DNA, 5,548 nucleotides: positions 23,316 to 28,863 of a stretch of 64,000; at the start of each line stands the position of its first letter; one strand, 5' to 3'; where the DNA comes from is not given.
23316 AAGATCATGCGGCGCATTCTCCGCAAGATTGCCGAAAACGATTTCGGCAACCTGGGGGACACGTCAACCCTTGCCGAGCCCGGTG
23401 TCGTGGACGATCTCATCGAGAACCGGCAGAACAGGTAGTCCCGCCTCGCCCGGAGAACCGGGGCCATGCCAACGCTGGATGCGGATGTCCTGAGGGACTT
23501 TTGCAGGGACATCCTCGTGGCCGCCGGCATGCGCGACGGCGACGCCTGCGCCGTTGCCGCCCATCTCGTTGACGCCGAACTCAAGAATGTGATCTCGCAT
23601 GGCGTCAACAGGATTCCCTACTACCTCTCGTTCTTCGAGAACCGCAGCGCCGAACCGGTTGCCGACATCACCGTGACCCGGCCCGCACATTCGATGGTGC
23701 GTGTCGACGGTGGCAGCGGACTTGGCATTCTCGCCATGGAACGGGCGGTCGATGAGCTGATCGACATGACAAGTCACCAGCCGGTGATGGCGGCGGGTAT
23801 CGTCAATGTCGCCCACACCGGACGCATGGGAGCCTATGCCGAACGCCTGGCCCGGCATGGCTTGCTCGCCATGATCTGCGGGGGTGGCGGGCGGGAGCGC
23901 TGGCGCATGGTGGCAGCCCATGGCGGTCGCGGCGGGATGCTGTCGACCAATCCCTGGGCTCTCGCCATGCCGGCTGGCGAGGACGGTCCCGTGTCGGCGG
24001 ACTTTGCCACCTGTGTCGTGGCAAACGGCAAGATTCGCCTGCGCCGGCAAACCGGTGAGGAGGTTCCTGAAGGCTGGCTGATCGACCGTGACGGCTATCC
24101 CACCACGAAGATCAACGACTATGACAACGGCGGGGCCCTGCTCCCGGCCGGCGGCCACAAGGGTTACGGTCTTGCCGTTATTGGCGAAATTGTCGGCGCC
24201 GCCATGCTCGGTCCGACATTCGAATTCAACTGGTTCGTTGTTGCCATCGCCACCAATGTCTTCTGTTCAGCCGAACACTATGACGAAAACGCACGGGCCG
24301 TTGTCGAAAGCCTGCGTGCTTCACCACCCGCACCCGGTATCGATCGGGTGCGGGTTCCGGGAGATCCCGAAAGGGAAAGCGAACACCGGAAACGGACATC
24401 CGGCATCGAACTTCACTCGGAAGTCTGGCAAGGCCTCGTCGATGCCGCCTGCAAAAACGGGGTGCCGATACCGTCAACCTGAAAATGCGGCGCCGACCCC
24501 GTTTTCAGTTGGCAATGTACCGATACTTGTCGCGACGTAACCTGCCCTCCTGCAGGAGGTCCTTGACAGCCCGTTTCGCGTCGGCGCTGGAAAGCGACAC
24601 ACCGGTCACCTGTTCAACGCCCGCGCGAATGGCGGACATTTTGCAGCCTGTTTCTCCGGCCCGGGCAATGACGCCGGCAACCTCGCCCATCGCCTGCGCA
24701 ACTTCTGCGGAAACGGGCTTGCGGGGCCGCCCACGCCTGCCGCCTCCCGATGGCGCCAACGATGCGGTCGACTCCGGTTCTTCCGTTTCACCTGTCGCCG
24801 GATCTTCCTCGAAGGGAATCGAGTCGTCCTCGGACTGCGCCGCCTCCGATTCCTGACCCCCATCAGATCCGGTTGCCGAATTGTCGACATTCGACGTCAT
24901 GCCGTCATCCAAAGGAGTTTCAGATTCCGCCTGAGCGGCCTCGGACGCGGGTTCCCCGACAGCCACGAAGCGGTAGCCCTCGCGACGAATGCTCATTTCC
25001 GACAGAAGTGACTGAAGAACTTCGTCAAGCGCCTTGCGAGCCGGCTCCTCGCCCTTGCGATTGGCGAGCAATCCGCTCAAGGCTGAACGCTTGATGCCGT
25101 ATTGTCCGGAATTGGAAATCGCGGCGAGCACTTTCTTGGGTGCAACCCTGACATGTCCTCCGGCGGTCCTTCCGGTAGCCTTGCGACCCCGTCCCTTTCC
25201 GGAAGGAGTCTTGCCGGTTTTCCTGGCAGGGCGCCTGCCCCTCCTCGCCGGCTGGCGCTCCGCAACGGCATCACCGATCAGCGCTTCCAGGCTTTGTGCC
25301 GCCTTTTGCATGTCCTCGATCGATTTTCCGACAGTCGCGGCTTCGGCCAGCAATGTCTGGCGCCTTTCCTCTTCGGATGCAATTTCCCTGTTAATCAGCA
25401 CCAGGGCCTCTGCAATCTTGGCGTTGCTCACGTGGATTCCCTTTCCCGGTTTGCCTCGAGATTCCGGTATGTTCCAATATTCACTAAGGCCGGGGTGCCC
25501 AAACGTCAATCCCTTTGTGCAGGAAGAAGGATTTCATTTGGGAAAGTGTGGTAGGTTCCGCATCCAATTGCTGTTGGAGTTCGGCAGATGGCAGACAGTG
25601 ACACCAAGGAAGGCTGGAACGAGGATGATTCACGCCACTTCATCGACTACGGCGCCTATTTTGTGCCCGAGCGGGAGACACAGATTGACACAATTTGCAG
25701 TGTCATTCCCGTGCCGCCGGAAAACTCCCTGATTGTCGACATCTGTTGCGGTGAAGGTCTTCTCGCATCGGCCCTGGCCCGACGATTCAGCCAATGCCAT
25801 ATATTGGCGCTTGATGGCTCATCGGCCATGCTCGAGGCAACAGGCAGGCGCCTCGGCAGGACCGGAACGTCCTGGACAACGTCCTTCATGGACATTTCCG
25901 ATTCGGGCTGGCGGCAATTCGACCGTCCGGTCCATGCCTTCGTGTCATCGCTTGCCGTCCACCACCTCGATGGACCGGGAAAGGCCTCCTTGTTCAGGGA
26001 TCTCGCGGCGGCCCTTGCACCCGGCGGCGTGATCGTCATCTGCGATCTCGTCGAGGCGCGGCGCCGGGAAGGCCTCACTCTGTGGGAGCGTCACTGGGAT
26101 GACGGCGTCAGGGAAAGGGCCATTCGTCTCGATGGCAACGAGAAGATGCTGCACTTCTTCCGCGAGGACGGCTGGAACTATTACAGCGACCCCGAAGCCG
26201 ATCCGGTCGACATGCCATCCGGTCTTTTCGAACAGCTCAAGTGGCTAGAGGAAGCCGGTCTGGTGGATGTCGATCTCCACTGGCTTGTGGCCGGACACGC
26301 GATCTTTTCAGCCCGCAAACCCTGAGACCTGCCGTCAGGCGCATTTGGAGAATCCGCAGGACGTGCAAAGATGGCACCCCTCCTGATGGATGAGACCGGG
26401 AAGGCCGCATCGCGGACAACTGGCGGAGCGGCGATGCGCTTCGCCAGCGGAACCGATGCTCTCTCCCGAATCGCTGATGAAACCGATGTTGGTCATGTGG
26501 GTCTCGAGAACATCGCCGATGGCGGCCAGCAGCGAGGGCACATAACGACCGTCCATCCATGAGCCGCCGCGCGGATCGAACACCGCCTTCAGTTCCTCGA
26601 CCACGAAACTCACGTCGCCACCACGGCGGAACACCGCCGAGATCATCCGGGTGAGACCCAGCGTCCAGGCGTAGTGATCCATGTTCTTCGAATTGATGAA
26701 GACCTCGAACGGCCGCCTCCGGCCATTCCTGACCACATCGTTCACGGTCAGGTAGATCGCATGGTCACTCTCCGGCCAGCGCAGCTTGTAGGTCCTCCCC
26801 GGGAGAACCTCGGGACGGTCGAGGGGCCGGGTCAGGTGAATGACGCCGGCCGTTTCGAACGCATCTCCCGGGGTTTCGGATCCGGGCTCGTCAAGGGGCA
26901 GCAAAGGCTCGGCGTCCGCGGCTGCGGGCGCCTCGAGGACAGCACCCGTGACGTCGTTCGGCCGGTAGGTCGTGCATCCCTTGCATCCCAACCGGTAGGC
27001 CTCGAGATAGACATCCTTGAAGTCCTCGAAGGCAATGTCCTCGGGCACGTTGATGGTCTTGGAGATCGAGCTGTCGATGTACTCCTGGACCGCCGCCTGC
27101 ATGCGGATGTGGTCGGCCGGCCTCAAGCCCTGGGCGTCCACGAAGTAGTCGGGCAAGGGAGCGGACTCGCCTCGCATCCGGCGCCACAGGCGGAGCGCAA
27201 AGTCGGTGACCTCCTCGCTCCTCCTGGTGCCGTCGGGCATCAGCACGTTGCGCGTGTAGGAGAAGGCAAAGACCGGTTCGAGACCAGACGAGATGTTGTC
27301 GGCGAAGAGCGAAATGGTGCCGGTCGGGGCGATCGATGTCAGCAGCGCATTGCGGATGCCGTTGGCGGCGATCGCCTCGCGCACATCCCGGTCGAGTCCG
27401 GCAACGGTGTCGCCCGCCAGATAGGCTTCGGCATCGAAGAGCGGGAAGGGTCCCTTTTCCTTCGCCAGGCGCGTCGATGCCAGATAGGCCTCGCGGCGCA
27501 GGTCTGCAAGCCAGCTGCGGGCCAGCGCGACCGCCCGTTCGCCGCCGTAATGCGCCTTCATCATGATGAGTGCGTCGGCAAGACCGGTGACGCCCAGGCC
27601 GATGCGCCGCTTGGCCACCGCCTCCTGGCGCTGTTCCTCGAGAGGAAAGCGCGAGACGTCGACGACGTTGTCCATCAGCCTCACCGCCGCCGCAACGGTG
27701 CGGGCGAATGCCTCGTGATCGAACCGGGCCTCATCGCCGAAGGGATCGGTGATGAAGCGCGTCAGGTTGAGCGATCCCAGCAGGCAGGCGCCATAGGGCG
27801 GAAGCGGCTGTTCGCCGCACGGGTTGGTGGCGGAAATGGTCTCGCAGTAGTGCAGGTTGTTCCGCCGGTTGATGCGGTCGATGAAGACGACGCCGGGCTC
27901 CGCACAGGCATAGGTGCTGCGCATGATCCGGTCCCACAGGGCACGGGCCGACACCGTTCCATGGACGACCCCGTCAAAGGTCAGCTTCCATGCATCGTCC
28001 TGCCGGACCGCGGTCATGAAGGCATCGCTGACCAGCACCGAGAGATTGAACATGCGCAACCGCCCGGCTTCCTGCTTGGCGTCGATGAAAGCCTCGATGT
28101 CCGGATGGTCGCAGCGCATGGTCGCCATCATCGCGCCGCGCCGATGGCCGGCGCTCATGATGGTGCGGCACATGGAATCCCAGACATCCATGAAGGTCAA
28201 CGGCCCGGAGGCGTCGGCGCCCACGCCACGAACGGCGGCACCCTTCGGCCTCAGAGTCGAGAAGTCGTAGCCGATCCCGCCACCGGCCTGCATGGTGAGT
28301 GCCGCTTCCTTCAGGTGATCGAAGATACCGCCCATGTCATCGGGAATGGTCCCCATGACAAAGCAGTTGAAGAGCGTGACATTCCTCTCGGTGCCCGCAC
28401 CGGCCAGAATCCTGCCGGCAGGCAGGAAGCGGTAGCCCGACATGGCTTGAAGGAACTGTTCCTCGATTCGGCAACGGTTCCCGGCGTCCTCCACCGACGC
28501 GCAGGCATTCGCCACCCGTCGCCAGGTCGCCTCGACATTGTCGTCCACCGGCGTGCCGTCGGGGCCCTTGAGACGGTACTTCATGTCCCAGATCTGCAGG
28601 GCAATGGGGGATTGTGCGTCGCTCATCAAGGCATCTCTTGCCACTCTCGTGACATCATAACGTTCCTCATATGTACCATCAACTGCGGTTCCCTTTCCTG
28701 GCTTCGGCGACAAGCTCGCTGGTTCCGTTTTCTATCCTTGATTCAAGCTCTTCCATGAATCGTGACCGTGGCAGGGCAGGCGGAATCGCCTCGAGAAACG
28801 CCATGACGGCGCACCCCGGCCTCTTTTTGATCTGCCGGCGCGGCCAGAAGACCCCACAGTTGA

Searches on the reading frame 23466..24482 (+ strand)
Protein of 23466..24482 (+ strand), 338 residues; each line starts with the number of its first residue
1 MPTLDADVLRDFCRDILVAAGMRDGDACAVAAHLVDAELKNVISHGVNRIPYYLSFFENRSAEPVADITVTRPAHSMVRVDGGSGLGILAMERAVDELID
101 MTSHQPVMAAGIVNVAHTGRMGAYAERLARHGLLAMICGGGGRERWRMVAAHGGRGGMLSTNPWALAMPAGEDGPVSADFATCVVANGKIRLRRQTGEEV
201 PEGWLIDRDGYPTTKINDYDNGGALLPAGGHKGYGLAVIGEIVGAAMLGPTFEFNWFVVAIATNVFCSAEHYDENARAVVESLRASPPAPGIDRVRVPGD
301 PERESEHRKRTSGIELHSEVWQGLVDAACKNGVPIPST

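Call 99: search_protein_families(library=pfam, proteins=[window:23466-24482:+], max_evalue=0.0001)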
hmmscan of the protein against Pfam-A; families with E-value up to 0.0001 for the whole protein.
window:23466-24482:+ (338 aa): 1 family
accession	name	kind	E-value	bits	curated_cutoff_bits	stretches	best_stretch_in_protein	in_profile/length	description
PF02615.19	Ldh_2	-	4e-87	292.9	38.8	1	5-324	2-332/333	Malate/L-lactate dehydrogenase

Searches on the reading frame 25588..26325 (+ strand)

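Call 99: search_protein_families(library=pfam, proteins=[window:25588-26325:+], max_evalue=0.0001)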
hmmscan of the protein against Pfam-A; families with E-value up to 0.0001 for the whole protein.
window:25588-26325:+ (245 aa): 5 families
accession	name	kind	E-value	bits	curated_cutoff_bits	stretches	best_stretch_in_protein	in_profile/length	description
PF13649.12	Methyltransf_25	-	3.3e-14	53.8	27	1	49-147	1-97/97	Methyltransferase domain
PF08242.18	Methyltransf_12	-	8.8e-10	39.6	30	1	50-149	1-98/98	Methyltransferase domain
PF08241.18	Methyltransf_11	-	4.9e-08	33.9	21.2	1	50-151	1-95/95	Methyltransferase domain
PF13489.12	Methyltransf_23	-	6.8e-08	32.9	27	1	43-169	20-134/164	Methyltransferase domain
PF13847.12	Methyltransf_31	-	5.9e-05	23.2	27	0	49-157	7-116/145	Methyltransferase domain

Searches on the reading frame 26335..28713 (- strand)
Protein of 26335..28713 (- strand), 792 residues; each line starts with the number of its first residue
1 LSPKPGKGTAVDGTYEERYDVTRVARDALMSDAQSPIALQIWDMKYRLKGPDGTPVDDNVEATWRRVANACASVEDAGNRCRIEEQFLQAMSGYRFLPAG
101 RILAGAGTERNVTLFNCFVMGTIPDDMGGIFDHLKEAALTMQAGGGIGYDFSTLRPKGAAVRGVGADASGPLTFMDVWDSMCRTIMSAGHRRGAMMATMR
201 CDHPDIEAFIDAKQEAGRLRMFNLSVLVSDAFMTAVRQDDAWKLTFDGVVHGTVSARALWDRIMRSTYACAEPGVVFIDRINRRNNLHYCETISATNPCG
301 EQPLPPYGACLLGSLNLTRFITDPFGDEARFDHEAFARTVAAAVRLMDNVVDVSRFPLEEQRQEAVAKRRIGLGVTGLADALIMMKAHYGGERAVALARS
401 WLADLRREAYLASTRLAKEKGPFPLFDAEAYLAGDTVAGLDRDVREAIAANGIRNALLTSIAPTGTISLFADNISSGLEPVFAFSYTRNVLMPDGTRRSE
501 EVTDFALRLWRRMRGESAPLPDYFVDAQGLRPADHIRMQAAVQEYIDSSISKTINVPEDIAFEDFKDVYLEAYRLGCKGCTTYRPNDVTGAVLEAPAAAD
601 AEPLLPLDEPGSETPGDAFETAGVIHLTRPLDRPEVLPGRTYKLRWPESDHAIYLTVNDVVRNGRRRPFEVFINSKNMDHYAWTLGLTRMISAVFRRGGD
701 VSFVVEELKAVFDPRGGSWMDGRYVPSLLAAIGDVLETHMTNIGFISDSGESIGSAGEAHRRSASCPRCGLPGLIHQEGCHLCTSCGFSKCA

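Call 99: search_protein_families(library=pfam, proteins=[window:26335-28713:-], max_evalue=0.0001)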
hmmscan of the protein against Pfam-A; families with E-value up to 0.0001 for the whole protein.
window:26335-28713:- (792 aa): 3 families
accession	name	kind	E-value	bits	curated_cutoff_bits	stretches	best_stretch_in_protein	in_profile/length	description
PF02867.20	Ribonuc_red_lgC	-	7e-127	424.7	23.9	1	116-583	2-523/523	Ribonucleotide reductase, barrel domain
PF00317.26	Ribonuc_red_lgN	-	1.7e-13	50.9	28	1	35-110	4-76/77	Ribonucleotide reductase, all-alpha domain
PF12637.14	TSCPD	-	1.5e-10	41.6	22.8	1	641-740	2-88/88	TSCPD domain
